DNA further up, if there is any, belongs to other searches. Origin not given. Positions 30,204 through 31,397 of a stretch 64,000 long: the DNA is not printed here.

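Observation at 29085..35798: Co-type nitrile hydratase coupled to a sulfotransferase and a TAT-dependent TRAP transporter, with no NHase activator gene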

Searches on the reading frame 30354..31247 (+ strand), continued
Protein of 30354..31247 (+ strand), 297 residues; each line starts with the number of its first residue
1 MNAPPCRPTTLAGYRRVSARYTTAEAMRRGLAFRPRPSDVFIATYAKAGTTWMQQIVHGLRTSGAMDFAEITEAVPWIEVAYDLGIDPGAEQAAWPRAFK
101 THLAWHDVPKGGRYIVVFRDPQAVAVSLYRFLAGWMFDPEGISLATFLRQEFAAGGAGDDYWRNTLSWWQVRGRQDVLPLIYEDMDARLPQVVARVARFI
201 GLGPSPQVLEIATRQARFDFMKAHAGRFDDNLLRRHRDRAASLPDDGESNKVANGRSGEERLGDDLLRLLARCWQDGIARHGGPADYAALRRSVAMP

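Call 12: find_encoding_contigs(protein=P0009, flank=10000, max_places=3)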
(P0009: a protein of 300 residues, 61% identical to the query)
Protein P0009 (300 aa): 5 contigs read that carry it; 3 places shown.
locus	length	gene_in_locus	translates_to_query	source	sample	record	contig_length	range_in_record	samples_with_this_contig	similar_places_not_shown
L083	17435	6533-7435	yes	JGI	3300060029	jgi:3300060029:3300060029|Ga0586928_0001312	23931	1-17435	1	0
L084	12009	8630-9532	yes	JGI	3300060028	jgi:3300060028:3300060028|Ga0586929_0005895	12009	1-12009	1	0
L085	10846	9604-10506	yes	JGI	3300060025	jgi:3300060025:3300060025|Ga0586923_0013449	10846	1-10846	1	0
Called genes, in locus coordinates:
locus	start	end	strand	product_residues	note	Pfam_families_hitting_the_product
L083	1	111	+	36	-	?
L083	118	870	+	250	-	PF11967:RecO_N, PF02565:RecO_C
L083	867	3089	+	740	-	PF00521:DNA_topoisoIV, PF03989:DNA_gyraseA_C (weak)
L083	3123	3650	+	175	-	PF04290:DctQ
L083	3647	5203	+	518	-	PF06808:DctM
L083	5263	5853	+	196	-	PF02979:NHase_alpha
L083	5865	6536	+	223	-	PF21006:NHase_beta_N, PF02211:NHase_beta_C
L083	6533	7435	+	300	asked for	PF00685:Sulfotransfer_1, PF13469:Sulfotransfer_3 (faint)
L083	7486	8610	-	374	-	PF03480:DctP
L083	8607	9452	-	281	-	PF04376:ATE_N, PF04377:ATE_C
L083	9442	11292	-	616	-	PF03600:CitMHS, PF02080:TrkA_C, PF06808:DctM, PF03600:CitMHS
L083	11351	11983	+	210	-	PF01613:Flavin_Reduct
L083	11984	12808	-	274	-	PF05013:FGase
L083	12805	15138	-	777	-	PF01804:Penicil_amidase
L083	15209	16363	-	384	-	PF02515:CoA_transf_3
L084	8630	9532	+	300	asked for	PF00685:Sulfotransfer_1, PF13469:Sulfotransfer_3 (faint)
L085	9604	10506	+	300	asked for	PF00685:Sulfotransfer_1, PF13469:Sulfotransfer_3 (faint)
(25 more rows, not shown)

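Call 18: search_solved_structures(query=window:30354-31247:+, max_evalue=0.001, show_alignments=1)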
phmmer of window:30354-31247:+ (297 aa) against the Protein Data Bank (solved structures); distinct sequences matched with E-value up to 0.001: 45.
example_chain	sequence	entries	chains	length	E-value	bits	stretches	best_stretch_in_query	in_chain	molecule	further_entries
2ad1_A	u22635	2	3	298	1.3e-19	73.6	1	32-224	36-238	Sulfotransferase 1C2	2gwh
1cjm_A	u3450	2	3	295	2.9e-19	72.4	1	23-223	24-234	PROTEIN (ARYL SULFOTRANSFERASE) | Monoamine-sulfating phenol sulfotransferase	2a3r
1z29_A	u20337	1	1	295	1.3e-18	70.2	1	23-225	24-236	Phenol-sulfating phenol sulfotransferase 2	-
1z28_A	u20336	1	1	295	1.4e-18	70.1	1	23-223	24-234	Phenol-sulfating phenol sulfotransferase 1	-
4gra_A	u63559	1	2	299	2e-18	69.6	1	23-223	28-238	Sulfotransferase 1A1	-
8xgz_A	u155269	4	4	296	2.6e-18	69.3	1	32-223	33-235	S4 | Sulfotransferase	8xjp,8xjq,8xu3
1ls6_A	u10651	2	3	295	2.6e-18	69.3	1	23-223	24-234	aryl sulfotransferase | Sulfotransferase 1A1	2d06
3u3j_A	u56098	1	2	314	3.2e-18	69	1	23-223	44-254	Sulfotransferase 1A1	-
3u3k_A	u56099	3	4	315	3.2e-18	69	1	23-223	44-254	Sulfotransferase 1A1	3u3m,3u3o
3u3r_A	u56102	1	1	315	3.5e-18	68.9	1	23-223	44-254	Sulfotransferase 1A1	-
3qvu_A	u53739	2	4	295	7.4e-18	67.8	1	24-223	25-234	Sulfotransferase 1A1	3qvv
2zpt_X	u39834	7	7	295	1.9e-17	66.4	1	22-241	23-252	Tyrosine-ester sulfotransferase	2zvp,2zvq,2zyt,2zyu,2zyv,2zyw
3ckl_A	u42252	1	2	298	3.6e-17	65.5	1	32-223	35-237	Sulfotransferase family cytosolic 1B member 1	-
2z5f_A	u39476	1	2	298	4.9e-17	65.1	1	32-223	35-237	Sulfotransferase family cytosolic 1B member 1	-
2reo_A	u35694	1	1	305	5e-17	65.1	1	30-224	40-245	Putative sulfotransferase 1C3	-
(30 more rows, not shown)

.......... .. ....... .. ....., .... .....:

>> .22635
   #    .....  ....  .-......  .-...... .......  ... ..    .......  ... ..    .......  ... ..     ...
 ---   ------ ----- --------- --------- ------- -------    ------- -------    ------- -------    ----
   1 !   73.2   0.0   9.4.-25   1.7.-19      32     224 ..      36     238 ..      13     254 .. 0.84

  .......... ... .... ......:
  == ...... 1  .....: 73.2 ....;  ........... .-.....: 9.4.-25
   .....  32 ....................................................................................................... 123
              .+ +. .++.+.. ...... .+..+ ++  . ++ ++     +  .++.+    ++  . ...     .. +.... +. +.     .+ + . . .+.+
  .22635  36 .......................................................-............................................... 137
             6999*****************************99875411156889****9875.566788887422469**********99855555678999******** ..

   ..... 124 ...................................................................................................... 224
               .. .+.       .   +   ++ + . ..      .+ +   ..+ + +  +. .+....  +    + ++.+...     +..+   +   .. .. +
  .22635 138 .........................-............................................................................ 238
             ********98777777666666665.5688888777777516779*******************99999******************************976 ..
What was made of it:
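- On Cytosolic PAPS-dependent sulfotransferase (PF00685): The loop aligns with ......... of SULT1C2 (call 18).
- The chemical analogy with plant desulfoglucosinolate sulfotransferases, which are distant members of the same Pfam family (call 18).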

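Call 22: find_related_loci(query=window:30354-31247:+, collection=metagenome_contigs, flank=10000)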
Query window:30354-31247:+ (297 aa) in metagenome_contigs; peptide patterns used: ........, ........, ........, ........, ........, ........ (x = any residue, [..] = any of these).
212 stretches matched a pattern; 139 encode a relative of the query (tblastn E <= 1e-3); the best 80 are kept; 80 distinct loci.
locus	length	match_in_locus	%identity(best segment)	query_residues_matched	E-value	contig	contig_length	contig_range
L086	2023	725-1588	65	7-294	2e-130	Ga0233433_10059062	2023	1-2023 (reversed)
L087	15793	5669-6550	63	1-294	4e-122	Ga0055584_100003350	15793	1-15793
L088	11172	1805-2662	61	7-291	3e-108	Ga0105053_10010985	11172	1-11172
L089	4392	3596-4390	59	23-287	7e-101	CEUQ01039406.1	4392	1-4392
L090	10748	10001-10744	62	23-270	1e-99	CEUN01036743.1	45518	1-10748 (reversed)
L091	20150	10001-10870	53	7-294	5e-95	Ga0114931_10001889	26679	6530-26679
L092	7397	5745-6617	51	3-294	1e-92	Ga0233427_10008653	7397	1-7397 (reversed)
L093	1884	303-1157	52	6-290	2e-94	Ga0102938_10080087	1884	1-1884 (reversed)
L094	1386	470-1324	53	6-290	1e-95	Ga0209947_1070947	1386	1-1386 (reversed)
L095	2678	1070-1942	52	7-295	1e-88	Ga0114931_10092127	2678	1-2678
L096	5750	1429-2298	52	7-297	2e-86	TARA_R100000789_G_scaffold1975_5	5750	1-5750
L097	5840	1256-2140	50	3-295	3e-85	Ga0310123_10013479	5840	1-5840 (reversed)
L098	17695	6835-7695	48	6-296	5e-85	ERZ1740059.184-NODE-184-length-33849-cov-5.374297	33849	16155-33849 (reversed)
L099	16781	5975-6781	51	21-294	2e-84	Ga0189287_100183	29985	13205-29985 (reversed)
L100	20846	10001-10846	50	7-294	2e-84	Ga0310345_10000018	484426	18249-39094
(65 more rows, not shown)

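Call 34: search_protein_families(library=pfam, alignment_id=A3, max_evalue=0.00001)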
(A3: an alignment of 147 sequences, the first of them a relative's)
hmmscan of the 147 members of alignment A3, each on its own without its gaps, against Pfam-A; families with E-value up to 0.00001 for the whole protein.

A. member 1, L002:9570-10004:+ (144 aa): 1 family
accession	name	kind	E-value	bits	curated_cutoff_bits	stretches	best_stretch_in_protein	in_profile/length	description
PF02627.25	CMD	-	1.8e-23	82.8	23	1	44-124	4-83/84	Carboxymuconolactone decarboxylase family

B. families by the number of members that match (of 147 scanned): 120 families (the first 25 are shown)
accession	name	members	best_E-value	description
PF03372.29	Exo_endo_phos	8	6.2e-35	Endonuclease/Exonuclease/phosphatase family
PF12697.13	Abhydrolase_6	5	1.4e-23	Alpha/beta hydrolase family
PF12146.15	Hydrolase_4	5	9.3e-15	Serine aminopeptidase, S33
PF00491.26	Arginase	4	6.5e-93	Arginase family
PF00561.26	Abhydrolase_1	4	2.9e-29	alpha/beta hydrolase fold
PF02798.26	GST_N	4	4.1e-11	Glutathione S-transferase, N-terminal domain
PF13409.12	GST_N_2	4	6.2e-11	Glutathione S-transferase, N-terminal domain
PF00043.30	GST_C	4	8.7e-10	Glutathione S-transferase, C-terminal domain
PF13417.12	GST_N_3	4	1.3e-09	Glutathione S-transferase, N-terminal domain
PF13410.11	GST_C_2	4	3.5e-07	Glutathione S-transferase, C-terminal domain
PF00144.29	Beta-lactamase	3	7.6e-69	Beta-lactamase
PF00909.26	Ammonium_transp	2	1.4e-96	Ammonium Transporter Family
PF00291.31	PALP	2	3.1e-80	Pyridoxal-phosphate dependent enzyme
PF00005.33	ABC_tran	2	8e-63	ABC transporter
PF00296.26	Bac_luciferase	2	3.1e-57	Luciferase-like monooxygenase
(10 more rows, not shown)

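Call 49: search_solved_structures(query=L081:11162-12280:-, max_evalue=1e-30)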
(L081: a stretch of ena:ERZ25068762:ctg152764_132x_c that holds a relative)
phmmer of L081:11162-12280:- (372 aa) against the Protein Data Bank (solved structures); distinct sequences matched with E-value up to 1e-30: 7.
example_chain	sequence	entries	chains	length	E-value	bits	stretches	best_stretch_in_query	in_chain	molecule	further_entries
5cm6_A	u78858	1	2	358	6.9e-86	292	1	40-364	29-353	TRAP dicarboxylate transporter-DctP subunit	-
2hzk_A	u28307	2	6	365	3.4e-83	283.1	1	11-361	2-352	TRAP-T family sorbitol/mannitol transporter, periplasmic binding protein, SmoM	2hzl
4pet_A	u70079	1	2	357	4.8e-81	276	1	40-362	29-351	Extracellular solute-binding protein, family 7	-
7ug8_A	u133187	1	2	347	7.7e-76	258.9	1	40-358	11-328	Ketoacid-binding protein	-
4yzz_A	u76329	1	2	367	2.7e-70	240.6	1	12-360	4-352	TRAP TRANSPORTER SOLUTE BINDING PROTEIN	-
4yic_A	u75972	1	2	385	3.6e-70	240.3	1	12-360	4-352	TRAP TRANSPORTER SOLUTE BINDING PROTEIN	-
2zzv_A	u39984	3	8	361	1.5e-41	146.1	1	10-275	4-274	ABC transporter, solute-binding protein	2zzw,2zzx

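Call 54: find_encoding_contigs(protein=P0019, flank=8000, max_places=1)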
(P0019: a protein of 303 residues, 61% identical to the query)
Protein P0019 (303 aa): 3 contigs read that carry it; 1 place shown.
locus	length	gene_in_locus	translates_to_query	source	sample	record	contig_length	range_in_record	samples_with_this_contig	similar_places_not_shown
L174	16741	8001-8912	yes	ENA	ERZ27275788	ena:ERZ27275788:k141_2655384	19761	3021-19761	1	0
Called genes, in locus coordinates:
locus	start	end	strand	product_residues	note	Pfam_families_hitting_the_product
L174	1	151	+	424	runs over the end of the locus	PF02403:Seryl_tRNA_N, PF00587:tRNA-synt_2b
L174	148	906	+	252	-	PF01975:SurE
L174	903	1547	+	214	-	PF01135:PCMT, PF00398:RrnaAD (weak), PF13649:Methyltransf_25, PF13847:Methyltransf_31 (weak)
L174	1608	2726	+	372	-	PF01476:LysM, PF01551:Peptidase_M23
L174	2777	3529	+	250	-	PF11967:RecO_N, PF02565:RecO_C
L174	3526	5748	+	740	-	PF00521:DNA_topoisoIV, PF03989:DNA_gyraseA_C (faint)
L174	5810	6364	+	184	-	PF04290:DctQ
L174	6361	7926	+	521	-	PF06808:DctM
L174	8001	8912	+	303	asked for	PF00685:Sulfotransfer_1, PF13469:Sulfotransfer_3 (weak)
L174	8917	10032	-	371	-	PF03480:DctP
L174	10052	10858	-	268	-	PF04376:ATE_N, PF13480:Acetyltransf_6 (weak), PF04377:ATE_C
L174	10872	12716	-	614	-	PF03600:CitMHS, PF02080:TrkA_C, PF06808:DctM, PF03600:CitMHS (weak)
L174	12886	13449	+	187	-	PF01613:Flavin_Reduct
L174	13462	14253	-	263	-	PF05013:FGase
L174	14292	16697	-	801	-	PF01804:Penicil_amidase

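Call 67: predict_structure(alignment_id=A1)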
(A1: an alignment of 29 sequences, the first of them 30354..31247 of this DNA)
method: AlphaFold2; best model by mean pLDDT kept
length: 297 residues; sequences in the alignment: 29
mean_pLDDT: 90.5   pTM: 0.90
mean pLDDT of the five models: 90.5, 90.3, 90.2, 89.5, 89.1
residues with pLDDT >= 90: 223; 70-90: 56; 50-70: 11; < 50: 7
segments of 3 or more residues with pLDDT < 50: 252-257
pLDDT, mean of each block of 10 residues (from residue 1): 81 92 92 97 93 96 92 93 92 95 96 97 92 90 94 77 96 97 93 97 95 95 87 87 80 49 93 97 97 82
secondary structure, 60 per line:
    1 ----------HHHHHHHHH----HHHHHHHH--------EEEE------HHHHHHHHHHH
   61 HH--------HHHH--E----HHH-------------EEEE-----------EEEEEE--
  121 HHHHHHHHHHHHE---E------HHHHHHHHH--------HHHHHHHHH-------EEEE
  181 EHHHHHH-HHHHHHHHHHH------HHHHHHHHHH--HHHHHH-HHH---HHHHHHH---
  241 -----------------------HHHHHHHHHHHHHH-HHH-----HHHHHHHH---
elements in order: H11-19 H24-31 E40-43 H50-62 H71-74 E98-101 E113-118 H121-132 H144-152 H161-169 E177-181 H182-187 H189-199 H206-215 H218-223 H231-237 H264-277 H287-294
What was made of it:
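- On Cytosolic PAPS-dependent sulfotransferase (PF00685): The AF2 model has pLDDT 90.5 and pTM 0.90 (call 67).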
